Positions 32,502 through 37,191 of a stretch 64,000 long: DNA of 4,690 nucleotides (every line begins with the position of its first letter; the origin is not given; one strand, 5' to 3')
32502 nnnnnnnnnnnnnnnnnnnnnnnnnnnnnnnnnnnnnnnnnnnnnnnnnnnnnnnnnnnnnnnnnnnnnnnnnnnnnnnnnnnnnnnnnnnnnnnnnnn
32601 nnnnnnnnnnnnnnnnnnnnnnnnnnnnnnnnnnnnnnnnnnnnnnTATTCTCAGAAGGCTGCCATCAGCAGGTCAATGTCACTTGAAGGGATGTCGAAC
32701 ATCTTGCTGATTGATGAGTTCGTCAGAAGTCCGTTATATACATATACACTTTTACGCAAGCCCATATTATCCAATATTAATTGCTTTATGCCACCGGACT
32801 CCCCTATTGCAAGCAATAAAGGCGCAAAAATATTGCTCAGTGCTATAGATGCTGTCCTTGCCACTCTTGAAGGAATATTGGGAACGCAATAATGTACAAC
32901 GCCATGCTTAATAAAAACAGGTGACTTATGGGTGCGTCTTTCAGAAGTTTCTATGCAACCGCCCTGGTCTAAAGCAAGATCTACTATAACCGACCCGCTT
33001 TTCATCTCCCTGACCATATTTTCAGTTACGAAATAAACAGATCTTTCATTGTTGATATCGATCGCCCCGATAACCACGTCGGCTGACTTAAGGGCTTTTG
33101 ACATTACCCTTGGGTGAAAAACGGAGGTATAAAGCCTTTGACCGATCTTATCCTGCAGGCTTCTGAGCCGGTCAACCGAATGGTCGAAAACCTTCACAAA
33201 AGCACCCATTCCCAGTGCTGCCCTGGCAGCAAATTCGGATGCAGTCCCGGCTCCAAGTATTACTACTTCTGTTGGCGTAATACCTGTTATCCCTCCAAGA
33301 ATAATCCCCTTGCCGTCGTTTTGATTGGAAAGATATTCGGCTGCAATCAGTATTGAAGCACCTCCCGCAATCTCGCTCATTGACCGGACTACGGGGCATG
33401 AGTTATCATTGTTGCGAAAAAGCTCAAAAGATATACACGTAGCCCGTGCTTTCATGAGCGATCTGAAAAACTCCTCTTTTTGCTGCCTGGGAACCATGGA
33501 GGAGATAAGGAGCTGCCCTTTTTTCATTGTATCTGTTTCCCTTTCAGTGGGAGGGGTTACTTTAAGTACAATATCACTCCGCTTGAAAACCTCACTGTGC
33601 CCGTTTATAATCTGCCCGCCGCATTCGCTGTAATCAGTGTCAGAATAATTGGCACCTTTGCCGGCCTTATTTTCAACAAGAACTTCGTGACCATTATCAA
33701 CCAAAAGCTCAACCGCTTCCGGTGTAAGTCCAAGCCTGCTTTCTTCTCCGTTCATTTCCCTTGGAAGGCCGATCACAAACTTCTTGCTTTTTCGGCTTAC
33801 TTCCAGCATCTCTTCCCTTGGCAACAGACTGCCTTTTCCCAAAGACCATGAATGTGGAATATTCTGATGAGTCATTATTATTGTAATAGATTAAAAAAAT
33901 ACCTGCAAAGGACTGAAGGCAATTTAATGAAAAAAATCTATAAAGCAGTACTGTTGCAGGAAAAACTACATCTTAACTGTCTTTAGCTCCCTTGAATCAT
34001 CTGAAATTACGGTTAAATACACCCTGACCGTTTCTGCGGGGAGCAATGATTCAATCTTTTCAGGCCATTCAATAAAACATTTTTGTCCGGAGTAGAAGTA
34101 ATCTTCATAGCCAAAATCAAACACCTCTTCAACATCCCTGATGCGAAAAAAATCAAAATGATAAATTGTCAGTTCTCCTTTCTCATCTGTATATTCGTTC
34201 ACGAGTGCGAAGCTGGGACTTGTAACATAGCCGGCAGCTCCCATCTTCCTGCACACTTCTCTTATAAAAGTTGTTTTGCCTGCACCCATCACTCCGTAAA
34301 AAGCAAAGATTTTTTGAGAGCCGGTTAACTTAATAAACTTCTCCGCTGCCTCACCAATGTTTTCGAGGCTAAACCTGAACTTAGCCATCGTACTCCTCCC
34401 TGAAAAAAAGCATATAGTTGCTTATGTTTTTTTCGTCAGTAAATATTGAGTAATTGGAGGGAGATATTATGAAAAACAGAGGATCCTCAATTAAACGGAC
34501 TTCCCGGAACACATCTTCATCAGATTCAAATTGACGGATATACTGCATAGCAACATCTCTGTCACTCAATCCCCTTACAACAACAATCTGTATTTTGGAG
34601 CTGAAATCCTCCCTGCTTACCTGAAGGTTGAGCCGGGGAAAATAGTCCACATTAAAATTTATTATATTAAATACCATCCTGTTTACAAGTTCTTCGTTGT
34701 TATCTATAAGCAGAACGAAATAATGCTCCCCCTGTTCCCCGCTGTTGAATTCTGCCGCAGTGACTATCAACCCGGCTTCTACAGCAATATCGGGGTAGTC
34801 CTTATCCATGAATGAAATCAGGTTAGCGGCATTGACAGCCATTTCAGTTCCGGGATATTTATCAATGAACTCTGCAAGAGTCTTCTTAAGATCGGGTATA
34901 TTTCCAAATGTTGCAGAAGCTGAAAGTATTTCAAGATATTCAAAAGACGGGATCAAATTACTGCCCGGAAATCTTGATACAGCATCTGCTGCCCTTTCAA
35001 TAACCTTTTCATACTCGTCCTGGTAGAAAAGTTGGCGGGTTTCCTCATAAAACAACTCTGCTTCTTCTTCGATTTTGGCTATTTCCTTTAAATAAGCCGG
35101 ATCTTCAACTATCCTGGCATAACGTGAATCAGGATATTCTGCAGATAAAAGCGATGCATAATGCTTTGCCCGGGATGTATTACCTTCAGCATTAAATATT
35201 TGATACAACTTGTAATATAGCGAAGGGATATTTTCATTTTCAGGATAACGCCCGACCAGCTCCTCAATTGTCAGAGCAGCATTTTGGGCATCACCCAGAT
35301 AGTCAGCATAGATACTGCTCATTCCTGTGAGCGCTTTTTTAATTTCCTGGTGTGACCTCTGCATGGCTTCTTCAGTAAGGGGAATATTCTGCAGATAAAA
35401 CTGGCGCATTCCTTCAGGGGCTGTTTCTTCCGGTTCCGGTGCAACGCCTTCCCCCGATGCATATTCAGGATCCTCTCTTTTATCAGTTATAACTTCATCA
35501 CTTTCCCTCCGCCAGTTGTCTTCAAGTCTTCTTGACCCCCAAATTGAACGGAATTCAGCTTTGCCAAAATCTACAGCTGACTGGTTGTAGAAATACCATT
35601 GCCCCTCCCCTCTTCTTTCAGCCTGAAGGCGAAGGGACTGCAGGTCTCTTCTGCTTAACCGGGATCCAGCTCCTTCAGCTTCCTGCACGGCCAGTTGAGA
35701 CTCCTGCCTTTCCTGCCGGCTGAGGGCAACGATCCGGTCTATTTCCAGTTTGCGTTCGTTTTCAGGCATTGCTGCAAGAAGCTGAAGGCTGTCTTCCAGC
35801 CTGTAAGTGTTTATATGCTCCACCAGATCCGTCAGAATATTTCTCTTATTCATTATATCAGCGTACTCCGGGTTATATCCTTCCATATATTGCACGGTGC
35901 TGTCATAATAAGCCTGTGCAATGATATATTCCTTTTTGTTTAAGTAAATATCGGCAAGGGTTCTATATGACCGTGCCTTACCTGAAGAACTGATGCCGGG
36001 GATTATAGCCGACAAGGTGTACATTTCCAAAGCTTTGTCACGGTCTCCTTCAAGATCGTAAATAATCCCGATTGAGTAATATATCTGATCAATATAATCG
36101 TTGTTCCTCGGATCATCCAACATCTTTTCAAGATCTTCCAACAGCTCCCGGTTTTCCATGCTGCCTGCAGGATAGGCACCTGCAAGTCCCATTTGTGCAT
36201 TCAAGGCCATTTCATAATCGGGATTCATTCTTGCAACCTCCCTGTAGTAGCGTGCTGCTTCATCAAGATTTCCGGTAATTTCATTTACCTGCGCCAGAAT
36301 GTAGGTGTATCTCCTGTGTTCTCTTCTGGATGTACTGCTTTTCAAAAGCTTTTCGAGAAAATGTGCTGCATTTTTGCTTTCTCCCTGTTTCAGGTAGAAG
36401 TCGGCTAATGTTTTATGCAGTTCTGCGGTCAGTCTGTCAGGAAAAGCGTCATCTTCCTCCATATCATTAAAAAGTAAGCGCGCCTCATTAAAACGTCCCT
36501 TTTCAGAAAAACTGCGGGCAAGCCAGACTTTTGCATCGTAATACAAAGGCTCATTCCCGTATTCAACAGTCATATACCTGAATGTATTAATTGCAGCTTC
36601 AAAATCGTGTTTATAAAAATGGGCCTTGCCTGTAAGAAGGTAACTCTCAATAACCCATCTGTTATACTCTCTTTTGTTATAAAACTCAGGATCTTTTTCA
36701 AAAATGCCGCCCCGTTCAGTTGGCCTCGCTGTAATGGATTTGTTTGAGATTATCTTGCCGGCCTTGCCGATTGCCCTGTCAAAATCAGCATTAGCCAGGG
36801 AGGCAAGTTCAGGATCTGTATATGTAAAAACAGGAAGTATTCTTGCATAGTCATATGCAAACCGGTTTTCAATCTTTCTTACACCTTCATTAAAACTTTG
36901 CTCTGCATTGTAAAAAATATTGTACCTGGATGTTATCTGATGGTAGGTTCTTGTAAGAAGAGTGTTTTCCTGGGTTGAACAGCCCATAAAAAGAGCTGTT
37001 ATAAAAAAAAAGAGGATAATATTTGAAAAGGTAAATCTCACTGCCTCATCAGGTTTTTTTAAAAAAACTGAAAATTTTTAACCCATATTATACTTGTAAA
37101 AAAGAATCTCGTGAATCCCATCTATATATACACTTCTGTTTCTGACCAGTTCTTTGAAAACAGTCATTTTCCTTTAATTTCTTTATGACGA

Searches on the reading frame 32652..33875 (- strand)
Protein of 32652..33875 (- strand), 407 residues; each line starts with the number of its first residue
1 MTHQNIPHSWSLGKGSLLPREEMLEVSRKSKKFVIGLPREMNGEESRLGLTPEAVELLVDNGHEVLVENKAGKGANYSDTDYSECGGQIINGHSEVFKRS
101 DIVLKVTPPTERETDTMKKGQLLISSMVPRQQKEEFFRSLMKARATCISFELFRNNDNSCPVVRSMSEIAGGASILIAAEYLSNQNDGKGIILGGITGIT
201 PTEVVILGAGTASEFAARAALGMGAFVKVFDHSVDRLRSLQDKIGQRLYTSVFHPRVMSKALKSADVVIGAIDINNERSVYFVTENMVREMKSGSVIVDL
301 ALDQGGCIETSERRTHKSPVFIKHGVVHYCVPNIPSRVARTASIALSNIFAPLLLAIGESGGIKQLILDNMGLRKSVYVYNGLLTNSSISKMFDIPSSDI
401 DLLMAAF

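Call 64: search_protein_families(library=pfam, proteins=[window:32652-33875:-], max_evalue=0.00001)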
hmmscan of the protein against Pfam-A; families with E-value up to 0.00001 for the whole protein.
window:32652-33875:- (407 aa): 3 families
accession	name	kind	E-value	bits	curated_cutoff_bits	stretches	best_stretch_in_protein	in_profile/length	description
PF01262.27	AlaDh_PNT_C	-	7.1e-64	215.6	23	1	174-386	1-213/214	Alanine dehydrogenase/PNT, C-terminal domain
PF05222.21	AlaDh_PNT_N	-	1e-34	120.1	30.4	1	36-170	1-136/136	Alanine dehydrogenase/PNT, N-terminal domain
PF01488.26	Shikimate_DH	-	5e-06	27.1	24.3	0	202-302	13-113/138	Shikimate / quinate 5-dehydrogenase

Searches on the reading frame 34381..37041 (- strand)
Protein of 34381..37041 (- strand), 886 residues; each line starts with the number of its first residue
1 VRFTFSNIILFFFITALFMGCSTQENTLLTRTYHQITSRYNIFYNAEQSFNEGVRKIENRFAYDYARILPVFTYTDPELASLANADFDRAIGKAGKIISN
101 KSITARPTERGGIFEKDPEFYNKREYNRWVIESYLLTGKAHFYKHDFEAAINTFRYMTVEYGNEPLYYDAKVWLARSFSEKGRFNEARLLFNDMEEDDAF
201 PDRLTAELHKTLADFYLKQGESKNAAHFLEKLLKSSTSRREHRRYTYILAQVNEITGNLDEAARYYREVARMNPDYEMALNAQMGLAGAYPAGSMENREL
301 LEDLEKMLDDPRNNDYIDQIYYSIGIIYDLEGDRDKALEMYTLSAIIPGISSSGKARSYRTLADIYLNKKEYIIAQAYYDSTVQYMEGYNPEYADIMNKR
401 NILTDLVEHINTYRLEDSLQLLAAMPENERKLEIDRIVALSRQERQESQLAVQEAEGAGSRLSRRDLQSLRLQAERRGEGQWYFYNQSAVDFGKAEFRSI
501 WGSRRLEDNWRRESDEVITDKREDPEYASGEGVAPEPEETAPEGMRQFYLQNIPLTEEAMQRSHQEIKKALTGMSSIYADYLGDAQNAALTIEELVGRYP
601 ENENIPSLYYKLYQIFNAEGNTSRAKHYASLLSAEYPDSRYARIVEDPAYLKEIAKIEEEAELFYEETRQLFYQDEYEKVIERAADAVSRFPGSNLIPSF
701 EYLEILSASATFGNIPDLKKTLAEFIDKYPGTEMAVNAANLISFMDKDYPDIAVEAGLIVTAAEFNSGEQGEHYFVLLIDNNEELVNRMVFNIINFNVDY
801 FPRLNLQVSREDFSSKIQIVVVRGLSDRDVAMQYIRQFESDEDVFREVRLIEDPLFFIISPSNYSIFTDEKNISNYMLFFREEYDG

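Call 64: search_protein_families(library=pfam, proteins=[window:34381-37041:-], max_evalue=0.00001)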
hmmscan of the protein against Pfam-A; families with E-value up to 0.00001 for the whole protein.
window:34381-37041:- (886 aa): 8 families
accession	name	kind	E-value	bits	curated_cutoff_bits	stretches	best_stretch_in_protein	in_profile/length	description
PF13432.12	TPR_16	-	8.1e-14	52.2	32.7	1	212-276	3-64/65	Tetratricopeptide repeat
PF07719.23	TPR_2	-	3.5e-11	42.8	27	0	247-276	5-34/34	Tetratricopeptide repeat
PF14559.12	TPR_19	-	2.1e-10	41.2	25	0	145-199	5-56/68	Tetratricopeptide repeat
PF13424.12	TPR_12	-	2.8e-10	40.7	30.1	0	205-272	2-74/77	Tetratricopeptide repeat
PF13428.12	TPR_14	-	5.1e-10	39.5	23.5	0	246-280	4-38/44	Tetratricopeptide repeat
PF13181.12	TPR_8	-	2.4e-09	37.1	25.7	0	247-276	5-34/34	Tetratricopeptide repeat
PF13174.12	TPR_6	-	1.8e-08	34.9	26.3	0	573-601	5-32/33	Tetratricopeptide repeat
PF00515.34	TPR_1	-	8.5e-06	25.8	27.8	0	320-341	3-24/34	Tetratricopeptide repeat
